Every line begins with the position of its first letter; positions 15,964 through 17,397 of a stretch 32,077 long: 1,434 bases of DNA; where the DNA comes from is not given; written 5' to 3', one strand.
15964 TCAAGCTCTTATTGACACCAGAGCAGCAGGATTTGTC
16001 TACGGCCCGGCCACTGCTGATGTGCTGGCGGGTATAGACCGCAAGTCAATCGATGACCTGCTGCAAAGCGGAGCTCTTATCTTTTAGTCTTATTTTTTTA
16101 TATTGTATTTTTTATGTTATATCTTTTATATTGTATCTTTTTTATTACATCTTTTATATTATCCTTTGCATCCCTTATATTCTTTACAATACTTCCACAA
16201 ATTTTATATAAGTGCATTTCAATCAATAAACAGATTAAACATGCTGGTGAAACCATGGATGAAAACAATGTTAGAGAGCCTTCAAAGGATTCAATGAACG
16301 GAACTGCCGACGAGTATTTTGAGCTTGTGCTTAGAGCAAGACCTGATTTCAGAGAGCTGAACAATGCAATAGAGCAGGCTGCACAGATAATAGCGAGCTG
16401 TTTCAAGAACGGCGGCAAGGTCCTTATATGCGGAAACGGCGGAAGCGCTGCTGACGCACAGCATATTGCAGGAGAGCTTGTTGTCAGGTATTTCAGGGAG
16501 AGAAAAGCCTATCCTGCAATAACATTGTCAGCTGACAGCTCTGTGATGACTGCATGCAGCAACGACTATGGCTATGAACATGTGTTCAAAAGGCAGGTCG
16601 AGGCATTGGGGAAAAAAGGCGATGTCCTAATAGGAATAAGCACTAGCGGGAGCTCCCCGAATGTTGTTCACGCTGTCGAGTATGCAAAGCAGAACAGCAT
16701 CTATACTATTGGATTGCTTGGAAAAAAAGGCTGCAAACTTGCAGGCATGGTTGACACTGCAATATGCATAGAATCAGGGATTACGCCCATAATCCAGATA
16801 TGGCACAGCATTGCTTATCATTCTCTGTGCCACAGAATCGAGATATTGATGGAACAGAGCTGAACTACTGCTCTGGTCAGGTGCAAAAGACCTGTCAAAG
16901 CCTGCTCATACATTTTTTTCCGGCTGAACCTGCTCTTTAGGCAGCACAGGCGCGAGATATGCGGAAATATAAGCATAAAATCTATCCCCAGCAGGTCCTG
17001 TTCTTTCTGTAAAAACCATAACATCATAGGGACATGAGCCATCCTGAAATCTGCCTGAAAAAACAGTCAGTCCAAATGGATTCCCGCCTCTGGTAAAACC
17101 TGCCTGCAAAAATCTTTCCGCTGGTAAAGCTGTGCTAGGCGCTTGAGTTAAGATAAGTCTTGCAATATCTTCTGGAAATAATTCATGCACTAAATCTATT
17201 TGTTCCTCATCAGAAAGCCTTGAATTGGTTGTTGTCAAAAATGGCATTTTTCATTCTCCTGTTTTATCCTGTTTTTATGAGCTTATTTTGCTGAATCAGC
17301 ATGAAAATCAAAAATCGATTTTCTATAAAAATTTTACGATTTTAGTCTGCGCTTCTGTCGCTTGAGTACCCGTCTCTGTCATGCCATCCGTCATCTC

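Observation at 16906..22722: Six-gene orphan operon with no recognisable enzymatic or mobility domain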

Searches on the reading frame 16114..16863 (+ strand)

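Call 6: search_protein_families(library=pfam, proteins=[window:16114-16863:+], max_evalue=0.001)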
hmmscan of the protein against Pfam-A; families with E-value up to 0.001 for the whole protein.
window:16114-16863:+ (249 aa): 2 families
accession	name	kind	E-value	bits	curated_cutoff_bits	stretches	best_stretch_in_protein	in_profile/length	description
PF13580.11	SIS_2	-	8.7e-30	104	27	1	68-203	2-138/138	SIS domain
PF01380.27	SIS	-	2.7e-07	30.9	25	1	148-226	33-111/131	SIS domain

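Call 66: search_protein_families(library=ncbifam, proteins=[window:16255-16863:+], max_evalue=0.01)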
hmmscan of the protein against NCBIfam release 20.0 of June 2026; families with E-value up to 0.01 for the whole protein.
window:16255-16863:+ (202 aa): 16 families
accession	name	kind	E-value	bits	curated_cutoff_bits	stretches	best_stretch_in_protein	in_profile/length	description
TIGR00441.1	gmhA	equivalog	4.2e-59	199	209.45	1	44-196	2-154/154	D-sedoheptulose 7-phosphate isomerase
NF010546.0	PRK13936.1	equivalog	1.4e-56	191.4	276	1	33-198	23-191/197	phosphoheptose isomerase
NF001628.0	PRK00414.1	equivalog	8.9e-48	162.5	265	1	37-199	28-190/192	D-sedoheptulose 7-phosphate isomerase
NF008138.0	PRK10886.1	equivalog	7.7e-37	126.9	352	1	35-196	23-187/196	DnaA initiator-associating protein DiaA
NF010547.0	PRK13938.1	equivalog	2.7e-31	108.7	320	1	42-196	34-188/196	D-sedoheptulose 7-phosphate isomerase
NF003915.0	PRK05441.1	subfamily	7.6e-13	48.1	168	1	35-175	44-185/300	N-acetylmuramic acid 6-phosphate etherase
NF009222.0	PRK12570.1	subfamily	1.6e-11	43.6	255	1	38-175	54-192/307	N-acetylmuramic acid 6-phosphate etherase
NF002805.0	PRK02947.1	subfamily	2.8e-09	36.5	135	1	18-155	4-141/247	sugar isomerase domain-containing protein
TIGR00274.1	TIGR00274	equivalog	2.1e-07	30.3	302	1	36-172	40-177/291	N-acetylmuramic acid 6-phosphate etherase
NF040776.2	AlsR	equivalog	2.9e-07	29.7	400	1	104-178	160-233/279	transcriptional repressor AlsR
NF046059.1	NagB_SO3506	equivalog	3.1e-06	26.8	430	1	110-175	78-140/330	glucosamine-6-phosphate deaminase NagB-II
NF008458.0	PRK11337.1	equivalog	3.6e-06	26.2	378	1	117-179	184-246/293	MurR/RpiR family transcriptional regulator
TIGR03127.2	RuMP_HxlB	equivalog_domain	0.00032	20.6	160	1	120-173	71-124/178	6-phospho-3-hexuloisomerase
NF041755.1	RuMP_HxlAB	equivalog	0.0018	17.3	500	1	120-173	287-340/391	bifunctional 3-hexulose-6-phosphate synthase/6-phospho-3-hexuloisomerase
TIGR01135.1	glmS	equivalog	0.002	16.7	418.05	1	117-176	334-393/607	glutamine--fructose-6-phosphate transaminase (isomerizing)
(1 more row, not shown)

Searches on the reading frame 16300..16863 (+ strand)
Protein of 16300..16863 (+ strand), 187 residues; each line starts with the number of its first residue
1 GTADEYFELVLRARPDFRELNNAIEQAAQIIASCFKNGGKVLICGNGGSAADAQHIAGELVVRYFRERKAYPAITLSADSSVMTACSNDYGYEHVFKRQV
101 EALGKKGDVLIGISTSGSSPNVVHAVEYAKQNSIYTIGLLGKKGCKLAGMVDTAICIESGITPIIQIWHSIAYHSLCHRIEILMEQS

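Call 37: find_related_loci(query=window:16300-16863:+, collection=genome_contigs, flank=10000)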
Query window:16300-16863:+ (187 aa) in genome_contigs; peptide patterns used: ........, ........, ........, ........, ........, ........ (x = any residue, [..] = any of these).
196 stretches matched a pattern; 27 encode a relative of the query (tblastn E <= 1e-3); 27 distinct loci.
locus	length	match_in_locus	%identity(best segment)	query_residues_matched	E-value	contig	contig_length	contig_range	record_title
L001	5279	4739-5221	52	17-177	2e-50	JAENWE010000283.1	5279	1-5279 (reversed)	MAG: Vicinamibacteria bacterium isolate 3_4_m_bin2 c_000001883996, whole genome shotgun sequence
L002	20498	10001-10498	48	19-184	1e-47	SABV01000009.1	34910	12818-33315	MAG: Erysipelotrichia bacterium isolate INTA.CYC.134 contig-100_882, whole genome shotgun sequence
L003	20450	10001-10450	54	28-177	1e-47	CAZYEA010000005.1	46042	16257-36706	MAG TPA_asm: uncultured Acidobacteriota bacterium isolate SRP342105_co1_264 genome assembly, contig: NODE_965_length_460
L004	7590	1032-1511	50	23-181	8e-47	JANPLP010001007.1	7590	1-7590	MAG: Planctomycetia bacterium isolate VAR_61_concoct_12_sub VAR_61_k141_3678363, whole genome shotgun sequence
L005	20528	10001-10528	45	3-181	3e-45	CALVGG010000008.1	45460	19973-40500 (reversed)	MAG: uncultured Elusimicrobiales bacterium isolate BRZ_EQ__bin77 genome assembly, contig: BRZ_EQ__NODE_1605_length_45460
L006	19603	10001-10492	46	18-181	7e-45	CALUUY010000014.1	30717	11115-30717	MAG: uncultured Elusimicrobiales bacterium isolate BRZ_KN__bin69 genome assembly, contig: BRZ_KN__NODE_1782_length_30717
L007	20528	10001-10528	44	3-181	1e-44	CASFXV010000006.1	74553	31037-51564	uncultured bacterium isolate B32_L2_393393_idba_bin.39 genome assembly, contig: B32_L2_393393_idba_bin.39.fa_scaffold_32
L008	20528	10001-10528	44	3-181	1e-44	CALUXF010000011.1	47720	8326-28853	MAG: uncultured Elusimicrobiales bacterium isolate BRZ_RC__bin78 genome assembly, contig: BRZ_RC__NODE_409_length_47720_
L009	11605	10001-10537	44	2-181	3e-44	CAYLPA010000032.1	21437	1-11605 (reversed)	MAG TPA_asm: uncultured Saprospiraceae bacterium isolate SRP191223_co2_70 genome assembly, contig: NODE_1217_length_2143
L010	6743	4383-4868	48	20-181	5e-44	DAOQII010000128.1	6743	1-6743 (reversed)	MAG TPA_asm: Chitinophagales bacterium isolate AMR_MDS_0630 NODE_6293_length_6743_cov_4.747458, whole genome shotgun seq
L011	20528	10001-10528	44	3-181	5e-44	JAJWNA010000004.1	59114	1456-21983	MAG: Candidatus Avelusimicrobium faecicola isolate B40_60.fa NODE_45_length_59114_cov_12.654634, whole genome shotgun se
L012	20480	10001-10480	47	22-181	1e-43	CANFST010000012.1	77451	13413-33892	MAG: Chitinophagales bacterium isolate Jr-16oct17-254 genome assembly, contig: Jr-16oct17-C646, whole genome shotgun seq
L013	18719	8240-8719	50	22-181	5e-43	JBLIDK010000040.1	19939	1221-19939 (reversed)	MAG: Sphingobacteriales bacterium isolate 3300053698_146 Ga0535657_0003884, whole genome shotgun sequence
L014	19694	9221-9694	47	24-181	5e-43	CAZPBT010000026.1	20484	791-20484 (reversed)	MAG TPA_asm: uncultured Chitinophagales bacterium isolate SRP173033_co3_143 genome assembly, contig: NODE_3069_length_20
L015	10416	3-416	54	46-181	3e-42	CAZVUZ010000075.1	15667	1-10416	MAG TPA_asm: uncultured Ignavibacteriales bacterium isolate binchicken_co42_518 genome assembly, contig: NODE_5348_lengt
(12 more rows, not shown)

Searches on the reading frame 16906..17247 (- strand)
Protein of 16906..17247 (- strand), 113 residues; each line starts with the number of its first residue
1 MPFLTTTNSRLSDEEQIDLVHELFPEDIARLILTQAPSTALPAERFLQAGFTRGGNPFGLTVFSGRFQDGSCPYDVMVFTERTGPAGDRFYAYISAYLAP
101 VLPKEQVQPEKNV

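Call 4: search_protein_families(library=pfam, proteins=[window:16906-17247:-], max_evalue=1)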
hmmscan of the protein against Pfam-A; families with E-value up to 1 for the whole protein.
window:16906-17247:- (113 aa): 1 family
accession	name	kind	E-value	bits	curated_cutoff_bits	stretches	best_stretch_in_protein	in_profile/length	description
PF20067.5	SSL_N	-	0.054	13.8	18.9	1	7-29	5-27/46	Strictosidine synthase-like, N-terminal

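Call 5: search_protein_families(library=phrogs, proteins=[window:16906-17247:-], max_evalue=1)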
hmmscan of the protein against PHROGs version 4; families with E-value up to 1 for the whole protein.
window:16906-17247:- (113 aa): 0 families

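Call 17: search_protein_families(library=ncbifam, proteins=[window:16906-17247:-], max_evalue=1)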
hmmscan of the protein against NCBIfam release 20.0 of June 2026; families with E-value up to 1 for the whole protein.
window:16906-17247:- (113 aa): 2 families
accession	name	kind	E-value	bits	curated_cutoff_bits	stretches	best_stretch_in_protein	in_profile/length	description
NF005300.0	PRK06828.1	subfamily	0.019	13.4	494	1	18-71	421-470/491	amidase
NF004815.0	PRK06169.1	equivalog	0.089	11.3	506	1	33-70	415-446/471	amidase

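Call 18: search_protein_families(library=padloc, proteins=[window:16906-17247:-], max_evalue=1)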
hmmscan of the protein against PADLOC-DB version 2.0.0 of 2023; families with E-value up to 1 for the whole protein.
window:16906-17247:- (113 aa): 0 families

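Call 29: search_solved_structures(query=window:16906-17247:-, max_evalue=10)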
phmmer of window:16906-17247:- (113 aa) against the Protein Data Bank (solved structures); distinct sequences matched with E-value up to 10: 0.
